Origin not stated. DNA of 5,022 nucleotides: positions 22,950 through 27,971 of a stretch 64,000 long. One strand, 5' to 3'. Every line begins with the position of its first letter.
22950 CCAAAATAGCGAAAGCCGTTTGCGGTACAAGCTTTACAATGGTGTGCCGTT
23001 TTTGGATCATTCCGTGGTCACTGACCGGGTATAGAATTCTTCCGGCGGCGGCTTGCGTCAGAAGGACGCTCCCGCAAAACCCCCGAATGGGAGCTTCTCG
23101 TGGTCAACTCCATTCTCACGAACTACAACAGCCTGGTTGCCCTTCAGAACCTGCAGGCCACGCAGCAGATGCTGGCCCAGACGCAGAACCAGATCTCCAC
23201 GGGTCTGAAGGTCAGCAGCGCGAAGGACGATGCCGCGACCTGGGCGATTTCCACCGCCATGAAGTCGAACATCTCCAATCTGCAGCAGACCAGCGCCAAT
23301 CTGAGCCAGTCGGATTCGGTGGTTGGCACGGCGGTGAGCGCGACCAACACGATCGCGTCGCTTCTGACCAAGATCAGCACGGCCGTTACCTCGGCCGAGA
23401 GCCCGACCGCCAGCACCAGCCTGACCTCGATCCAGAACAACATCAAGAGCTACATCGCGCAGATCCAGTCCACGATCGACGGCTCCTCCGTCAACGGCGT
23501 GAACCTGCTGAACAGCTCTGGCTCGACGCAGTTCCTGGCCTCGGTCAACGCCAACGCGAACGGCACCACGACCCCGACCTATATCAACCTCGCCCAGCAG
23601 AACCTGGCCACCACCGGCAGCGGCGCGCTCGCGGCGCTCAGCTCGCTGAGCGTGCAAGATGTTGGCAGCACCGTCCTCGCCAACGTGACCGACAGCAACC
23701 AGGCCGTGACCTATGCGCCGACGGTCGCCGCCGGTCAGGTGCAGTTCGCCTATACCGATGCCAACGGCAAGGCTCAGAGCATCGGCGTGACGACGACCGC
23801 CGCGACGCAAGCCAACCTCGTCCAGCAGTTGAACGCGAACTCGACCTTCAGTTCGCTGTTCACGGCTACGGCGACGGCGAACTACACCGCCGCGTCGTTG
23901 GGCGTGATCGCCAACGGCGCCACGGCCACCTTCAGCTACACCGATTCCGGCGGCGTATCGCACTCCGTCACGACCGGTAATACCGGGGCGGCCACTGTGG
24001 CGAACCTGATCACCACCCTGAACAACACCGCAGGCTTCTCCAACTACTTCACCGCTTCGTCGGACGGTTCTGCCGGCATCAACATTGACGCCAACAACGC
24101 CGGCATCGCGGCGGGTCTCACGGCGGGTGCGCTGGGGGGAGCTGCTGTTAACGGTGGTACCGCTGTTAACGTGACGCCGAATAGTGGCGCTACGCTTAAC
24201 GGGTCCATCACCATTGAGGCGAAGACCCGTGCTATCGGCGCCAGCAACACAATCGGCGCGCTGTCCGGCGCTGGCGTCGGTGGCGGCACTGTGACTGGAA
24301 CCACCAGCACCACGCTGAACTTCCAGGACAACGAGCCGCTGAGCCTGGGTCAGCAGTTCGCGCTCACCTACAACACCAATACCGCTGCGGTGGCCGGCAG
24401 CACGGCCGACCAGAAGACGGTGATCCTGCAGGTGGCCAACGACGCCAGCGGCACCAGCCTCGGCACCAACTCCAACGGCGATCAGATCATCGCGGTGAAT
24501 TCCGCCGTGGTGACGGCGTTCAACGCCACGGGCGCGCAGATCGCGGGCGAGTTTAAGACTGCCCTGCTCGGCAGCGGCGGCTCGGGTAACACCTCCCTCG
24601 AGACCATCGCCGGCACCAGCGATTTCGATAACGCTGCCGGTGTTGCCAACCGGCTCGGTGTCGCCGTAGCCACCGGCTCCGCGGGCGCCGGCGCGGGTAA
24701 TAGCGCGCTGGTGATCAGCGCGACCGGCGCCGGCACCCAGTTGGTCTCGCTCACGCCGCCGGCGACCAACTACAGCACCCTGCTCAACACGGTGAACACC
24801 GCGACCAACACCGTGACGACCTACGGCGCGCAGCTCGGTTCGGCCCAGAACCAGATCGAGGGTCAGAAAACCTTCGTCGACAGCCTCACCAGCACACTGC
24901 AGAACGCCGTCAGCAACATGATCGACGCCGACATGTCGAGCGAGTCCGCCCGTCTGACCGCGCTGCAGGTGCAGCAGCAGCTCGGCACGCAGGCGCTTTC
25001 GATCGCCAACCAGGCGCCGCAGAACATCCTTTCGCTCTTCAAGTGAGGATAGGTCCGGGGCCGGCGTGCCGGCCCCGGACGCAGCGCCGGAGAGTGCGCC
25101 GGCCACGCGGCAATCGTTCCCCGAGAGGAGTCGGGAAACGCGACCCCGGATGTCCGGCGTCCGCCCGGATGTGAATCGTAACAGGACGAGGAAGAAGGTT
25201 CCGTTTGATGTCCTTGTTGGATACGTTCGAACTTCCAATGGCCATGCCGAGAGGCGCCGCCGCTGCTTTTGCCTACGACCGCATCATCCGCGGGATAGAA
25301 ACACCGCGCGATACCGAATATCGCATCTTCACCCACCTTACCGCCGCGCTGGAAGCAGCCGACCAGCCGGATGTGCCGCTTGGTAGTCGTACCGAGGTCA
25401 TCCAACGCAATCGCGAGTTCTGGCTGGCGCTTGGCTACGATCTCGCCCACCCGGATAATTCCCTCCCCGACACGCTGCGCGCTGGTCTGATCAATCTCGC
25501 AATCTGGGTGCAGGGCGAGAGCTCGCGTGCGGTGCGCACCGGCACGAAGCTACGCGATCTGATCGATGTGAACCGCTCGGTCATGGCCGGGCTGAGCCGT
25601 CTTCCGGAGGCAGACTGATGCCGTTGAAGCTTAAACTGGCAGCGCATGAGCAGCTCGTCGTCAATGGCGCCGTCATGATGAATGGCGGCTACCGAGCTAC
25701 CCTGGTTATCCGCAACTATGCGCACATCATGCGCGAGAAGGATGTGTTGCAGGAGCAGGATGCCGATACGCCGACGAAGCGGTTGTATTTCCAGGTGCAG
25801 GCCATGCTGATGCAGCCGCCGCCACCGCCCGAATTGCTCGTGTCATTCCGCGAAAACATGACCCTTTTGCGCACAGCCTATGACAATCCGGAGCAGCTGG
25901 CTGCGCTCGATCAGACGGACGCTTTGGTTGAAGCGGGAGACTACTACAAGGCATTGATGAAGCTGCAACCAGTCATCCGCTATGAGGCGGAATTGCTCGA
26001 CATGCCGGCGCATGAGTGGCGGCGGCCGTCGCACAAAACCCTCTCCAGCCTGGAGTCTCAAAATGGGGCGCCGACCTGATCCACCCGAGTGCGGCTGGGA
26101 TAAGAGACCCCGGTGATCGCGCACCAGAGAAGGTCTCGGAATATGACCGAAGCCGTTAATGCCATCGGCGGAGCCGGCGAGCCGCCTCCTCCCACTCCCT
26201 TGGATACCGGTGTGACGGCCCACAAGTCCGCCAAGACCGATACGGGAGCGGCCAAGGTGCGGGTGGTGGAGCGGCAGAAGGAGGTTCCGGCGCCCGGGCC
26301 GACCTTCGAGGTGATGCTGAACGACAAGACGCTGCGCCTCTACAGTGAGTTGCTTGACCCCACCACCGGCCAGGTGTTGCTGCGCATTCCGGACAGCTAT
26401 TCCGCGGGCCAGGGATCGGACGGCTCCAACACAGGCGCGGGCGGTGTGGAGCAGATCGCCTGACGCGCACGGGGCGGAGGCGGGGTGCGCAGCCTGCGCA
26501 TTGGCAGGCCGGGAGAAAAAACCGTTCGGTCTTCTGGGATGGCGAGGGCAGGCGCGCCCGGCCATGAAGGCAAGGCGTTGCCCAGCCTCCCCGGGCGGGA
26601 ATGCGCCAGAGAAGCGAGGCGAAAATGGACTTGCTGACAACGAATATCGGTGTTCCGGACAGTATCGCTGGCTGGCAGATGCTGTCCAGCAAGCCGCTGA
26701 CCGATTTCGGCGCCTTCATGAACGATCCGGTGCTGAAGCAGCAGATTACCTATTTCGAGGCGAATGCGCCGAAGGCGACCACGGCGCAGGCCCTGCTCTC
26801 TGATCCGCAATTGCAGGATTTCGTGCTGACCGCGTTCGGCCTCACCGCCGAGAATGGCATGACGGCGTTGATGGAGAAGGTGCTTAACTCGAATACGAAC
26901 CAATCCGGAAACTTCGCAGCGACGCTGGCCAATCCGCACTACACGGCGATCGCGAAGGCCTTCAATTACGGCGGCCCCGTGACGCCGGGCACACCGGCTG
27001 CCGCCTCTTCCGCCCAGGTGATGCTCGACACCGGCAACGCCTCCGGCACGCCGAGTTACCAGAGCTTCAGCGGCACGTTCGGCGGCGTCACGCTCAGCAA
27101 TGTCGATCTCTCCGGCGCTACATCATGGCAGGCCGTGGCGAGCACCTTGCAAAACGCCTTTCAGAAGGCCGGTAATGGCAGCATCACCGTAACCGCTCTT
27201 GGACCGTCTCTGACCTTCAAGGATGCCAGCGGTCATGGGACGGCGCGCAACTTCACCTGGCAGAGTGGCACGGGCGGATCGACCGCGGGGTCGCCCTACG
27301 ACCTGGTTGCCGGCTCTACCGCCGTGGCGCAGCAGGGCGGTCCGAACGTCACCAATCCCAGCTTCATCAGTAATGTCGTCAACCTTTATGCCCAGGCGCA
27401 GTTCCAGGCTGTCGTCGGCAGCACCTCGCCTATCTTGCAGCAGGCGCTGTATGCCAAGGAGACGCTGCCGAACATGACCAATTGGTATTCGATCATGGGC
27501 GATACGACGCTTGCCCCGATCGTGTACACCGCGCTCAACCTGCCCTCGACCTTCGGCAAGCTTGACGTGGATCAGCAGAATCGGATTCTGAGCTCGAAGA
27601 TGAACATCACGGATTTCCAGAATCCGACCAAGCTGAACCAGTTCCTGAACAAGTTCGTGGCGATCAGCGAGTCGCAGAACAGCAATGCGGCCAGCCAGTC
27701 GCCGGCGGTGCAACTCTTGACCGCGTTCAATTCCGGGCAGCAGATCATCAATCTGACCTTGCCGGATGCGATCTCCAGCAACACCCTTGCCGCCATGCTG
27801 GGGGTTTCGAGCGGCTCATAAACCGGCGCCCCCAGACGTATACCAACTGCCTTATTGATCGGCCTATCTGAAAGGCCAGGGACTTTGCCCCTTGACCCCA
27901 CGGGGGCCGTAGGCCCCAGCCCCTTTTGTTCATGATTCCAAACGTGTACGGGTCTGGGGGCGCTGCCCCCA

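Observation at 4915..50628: Oriented TGCGAAA(T) box recurring in almost every intergenic region of the motility supercluster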

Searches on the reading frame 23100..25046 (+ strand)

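Call 13: search_protein_families(library=pfam, proteins=[window:23100-25046:+], max_evalue=0.01)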
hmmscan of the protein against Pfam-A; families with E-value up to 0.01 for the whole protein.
window:23100-25046:+ (648 aa): 2 families
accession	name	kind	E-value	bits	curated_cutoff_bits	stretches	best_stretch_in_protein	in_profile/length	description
PF00669.25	Flagellin_N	-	4e-19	69.5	26.6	1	5-140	1-137/139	Bacterial flagellin N-terminal helical region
PF00700.27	Flagellin_C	-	4.2e-19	69.1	23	1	563-647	2-86/86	Bacterial flagellin C-terminal helical region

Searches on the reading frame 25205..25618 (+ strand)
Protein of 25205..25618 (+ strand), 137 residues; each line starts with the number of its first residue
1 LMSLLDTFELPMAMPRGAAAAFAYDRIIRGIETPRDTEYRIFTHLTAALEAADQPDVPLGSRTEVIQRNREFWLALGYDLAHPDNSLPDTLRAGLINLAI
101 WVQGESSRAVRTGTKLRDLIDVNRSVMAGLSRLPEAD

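Call 13: search_protein_families(library=pfam, proteins=[window:25205-25618:+], max_evalue=0.01)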
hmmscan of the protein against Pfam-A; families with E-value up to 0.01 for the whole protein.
window:25205-25618:+ (137 aa): 1 family
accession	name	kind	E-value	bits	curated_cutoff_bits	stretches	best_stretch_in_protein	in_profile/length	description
PF07309.16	FlaF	-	4.8e-27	94.6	23.6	1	21-130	2-113/113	Flagellar protein FlaF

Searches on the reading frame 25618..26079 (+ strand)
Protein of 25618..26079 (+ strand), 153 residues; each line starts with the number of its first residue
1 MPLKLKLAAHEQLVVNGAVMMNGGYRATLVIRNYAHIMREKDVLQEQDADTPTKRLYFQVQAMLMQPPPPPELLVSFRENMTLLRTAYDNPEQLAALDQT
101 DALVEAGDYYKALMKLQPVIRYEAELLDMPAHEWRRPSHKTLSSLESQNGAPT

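Call 13: search_protein_families(library=pfam, proteins=[window:25618-26079:+], max_evalue=0.01)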
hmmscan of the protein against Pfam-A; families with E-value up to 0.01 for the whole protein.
window:25618-26079:+ (153 aa): 1 family
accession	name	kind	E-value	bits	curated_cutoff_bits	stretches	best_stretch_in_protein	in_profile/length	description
PF07378.16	FlbT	-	3.5e-35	121.2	27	1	3-127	1-125/125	Flagellar protein FlbT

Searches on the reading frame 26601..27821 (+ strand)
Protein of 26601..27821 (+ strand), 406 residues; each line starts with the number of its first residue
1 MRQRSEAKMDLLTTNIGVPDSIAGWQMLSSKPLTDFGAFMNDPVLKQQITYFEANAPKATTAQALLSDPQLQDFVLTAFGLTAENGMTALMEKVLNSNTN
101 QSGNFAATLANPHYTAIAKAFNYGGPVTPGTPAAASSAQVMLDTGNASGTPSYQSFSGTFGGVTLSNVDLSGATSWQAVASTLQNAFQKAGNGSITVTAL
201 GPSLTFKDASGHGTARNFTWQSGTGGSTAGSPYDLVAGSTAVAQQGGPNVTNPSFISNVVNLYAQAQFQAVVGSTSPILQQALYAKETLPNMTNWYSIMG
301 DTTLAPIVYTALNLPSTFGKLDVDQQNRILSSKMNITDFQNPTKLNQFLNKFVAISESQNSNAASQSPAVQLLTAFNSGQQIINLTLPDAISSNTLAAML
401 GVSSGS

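Call 13: search_protein_families(library=pfam, proteins=[window:26601-27821:+], max_evalue=0.01)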
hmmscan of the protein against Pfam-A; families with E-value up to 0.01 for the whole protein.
window:26601-27821:+ (406 aa): 1 family
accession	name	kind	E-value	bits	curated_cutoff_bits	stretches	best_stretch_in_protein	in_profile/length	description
PF06748.17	DUF1217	-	5e-41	140.8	22.9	2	237-345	41-149/149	Protein of unknown function (DUF1217)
